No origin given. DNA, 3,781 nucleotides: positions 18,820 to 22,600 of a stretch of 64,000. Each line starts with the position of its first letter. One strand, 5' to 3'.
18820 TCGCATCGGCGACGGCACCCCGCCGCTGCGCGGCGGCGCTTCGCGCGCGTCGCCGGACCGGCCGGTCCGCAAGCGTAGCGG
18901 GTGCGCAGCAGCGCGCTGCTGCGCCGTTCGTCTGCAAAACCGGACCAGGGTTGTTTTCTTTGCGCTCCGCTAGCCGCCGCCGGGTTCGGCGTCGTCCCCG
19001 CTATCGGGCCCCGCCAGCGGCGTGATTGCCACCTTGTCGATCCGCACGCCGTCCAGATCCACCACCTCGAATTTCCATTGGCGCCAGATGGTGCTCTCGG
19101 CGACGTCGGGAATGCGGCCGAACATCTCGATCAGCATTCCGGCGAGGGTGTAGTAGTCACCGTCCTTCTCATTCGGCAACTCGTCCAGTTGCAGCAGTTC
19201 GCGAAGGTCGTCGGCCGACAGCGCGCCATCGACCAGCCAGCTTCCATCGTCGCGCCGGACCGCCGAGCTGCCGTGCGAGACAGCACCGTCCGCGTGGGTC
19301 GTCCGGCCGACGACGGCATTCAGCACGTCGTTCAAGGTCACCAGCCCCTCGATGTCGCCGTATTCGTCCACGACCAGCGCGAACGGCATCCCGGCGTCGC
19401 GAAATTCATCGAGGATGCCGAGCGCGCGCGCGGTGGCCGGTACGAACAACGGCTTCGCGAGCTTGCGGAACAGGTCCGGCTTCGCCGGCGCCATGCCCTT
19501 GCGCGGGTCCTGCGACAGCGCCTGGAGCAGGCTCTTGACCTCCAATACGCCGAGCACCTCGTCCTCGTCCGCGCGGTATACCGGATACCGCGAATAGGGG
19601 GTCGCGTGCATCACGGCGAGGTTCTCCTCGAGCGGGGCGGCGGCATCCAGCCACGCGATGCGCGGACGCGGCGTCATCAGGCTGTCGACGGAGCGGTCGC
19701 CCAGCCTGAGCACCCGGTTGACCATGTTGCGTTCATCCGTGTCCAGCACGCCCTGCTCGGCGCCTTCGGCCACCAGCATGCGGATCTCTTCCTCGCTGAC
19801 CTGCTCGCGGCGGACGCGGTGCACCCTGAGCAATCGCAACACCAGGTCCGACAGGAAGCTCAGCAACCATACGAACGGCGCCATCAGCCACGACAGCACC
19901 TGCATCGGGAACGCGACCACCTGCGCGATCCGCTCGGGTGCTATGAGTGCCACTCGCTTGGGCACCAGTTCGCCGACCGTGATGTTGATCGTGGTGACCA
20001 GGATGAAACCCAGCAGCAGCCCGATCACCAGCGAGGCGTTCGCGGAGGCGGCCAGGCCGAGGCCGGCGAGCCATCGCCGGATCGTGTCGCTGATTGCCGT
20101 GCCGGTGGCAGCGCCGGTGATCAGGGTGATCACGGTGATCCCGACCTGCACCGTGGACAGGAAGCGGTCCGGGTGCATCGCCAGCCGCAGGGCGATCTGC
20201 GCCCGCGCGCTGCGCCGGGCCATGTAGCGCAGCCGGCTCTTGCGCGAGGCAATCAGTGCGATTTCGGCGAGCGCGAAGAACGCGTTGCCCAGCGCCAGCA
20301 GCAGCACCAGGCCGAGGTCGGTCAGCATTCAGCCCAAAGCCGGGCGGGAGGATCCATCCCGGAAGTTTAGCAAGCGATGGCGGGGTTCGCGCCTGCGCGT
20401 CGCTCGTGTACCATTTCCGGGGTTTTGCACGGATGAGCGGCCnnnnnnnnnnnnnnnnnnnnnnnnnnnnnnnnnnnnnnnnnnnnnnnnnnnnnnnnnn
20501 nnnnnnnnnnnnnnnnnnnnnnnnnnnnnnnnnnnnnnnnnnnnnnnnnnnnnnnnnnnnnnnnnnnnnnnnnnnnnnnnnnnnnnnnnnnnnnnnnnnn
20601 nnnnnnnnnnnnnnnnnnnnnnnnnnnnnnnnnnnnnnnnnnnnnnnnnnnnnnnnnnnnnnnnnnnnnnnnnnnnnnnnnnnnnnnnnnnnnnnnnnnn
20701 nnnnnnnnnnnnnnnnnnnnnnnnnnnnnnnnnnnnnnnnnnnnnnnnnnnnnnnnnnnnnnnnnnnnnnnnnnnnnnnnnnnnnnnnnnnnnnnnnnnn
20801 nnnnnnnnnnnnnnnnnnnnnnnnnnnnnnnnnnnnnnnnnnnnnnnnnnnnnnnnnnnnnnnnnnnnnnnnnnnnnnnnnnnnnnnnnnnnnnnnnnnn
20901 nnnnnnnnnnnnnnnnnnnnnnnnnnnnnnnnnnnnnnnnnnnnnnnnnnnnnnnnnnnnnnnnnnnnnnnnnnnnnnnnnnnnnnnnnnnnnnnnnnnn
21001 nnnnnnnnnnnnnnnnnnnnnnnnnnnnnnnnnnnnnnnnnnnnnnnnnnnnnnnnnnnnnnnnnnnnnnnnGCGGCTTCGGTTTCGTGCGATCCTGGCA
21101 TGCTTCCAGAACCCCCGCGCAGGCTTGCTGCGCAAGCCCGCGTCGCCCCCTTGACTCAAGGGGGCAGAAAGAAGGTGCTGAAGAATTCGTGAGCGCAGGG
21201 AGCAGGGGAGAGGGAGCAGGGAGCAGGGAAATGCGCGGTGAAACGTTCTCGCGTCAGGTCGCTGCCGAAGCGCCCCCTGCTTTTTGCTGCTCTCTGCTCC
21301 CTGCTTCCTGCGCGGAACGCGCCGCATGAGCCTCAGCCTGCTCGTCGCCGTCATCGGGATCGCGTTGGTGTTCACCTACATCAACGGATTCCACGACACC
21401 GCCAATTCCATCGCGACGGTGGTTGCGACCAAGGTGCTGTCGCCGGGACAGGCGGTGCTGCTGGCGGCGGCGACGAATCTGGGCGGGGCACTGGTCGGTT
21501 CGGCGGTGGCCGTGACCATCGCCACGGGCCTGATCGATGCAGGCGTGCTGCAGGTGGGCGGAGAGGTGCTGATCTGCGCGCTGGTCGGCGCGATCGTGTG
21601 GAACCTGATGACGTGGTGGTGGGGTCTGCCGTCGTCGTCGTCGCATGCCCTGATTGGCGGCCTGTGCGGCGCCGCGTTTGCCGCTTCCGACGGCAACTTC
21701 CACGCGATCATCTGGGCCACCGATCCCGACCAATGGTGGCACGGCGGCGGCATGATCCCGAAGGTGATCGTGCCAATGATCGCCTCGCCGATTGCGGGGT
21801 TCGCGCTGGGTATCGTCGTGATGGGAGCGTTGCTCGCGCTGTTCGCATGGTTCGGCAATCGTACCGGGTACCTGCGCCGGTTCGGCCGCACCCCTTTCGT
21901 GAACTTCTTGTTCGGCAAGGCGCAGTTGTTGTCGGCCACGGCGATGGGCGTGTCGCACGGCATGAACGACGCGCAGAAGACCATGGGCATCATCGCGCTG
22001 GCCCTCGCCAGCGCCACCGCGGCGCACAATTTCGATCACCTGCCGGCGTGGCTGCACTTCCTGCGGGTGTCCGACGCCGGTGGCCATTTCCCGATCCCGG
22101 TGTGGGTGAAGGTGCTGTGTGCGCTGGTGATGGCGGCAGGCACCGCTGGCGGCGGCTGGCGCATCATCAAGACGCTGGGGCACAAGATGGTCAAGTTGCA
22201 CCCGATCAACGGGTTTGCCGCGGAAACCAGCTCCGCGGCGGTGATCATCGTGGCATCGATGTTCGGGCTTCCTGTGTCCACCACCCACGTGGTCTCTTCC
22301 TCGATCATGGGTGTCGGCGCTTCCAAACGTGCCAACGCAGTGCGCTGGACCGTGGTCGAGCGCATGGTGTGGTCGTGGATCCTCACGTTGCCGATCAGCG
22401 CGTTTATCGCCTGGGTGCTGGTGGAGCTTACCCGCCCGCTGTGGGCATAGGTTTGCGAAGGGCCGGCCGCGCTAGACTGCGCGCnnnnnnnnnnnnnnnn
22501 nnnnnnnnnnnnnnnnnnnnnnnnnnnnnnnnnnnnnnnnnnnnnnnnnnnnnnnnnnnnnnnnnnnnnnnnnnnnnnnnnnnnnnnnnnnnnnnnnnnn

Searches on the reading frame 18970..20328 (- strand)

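Call 15: search_protein_families(library=pfam, proteins=[window:18970-20328:-])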
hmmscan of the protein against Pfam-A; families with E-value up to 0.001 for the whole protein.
window:18970-20328:- (452 aa): 3 families
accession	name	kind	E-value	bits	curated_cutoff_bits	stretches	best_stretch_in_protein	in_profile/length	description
PF01595.25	CNNM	-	8.4e-46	156.3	28.4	1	7-199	3-181/181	Cyclin M transmembrane N-terminal domain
PF03471.22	CorC_HlyC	-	8.9e-21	74.1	27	1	358-437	2-79/81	Transporter associated domain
PF00571.33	CBS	-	4.1e-13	49.9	24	2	216-272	3-56/57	CBS domain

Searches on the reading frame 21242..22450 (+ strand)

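Call 15: search_protein_families(library=pfam, proteins=[window:21242-22450:+])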
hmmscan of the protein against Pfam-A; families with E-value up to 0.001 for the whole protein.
window:21242-22450:+ (402 aa): 1 family
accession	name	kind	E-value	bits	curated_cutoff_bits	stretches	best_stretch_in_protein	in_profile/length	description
PF01384.25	PHO4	-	1.6e-90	304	33.7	1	48-390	1-350/350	Phosphate transporter family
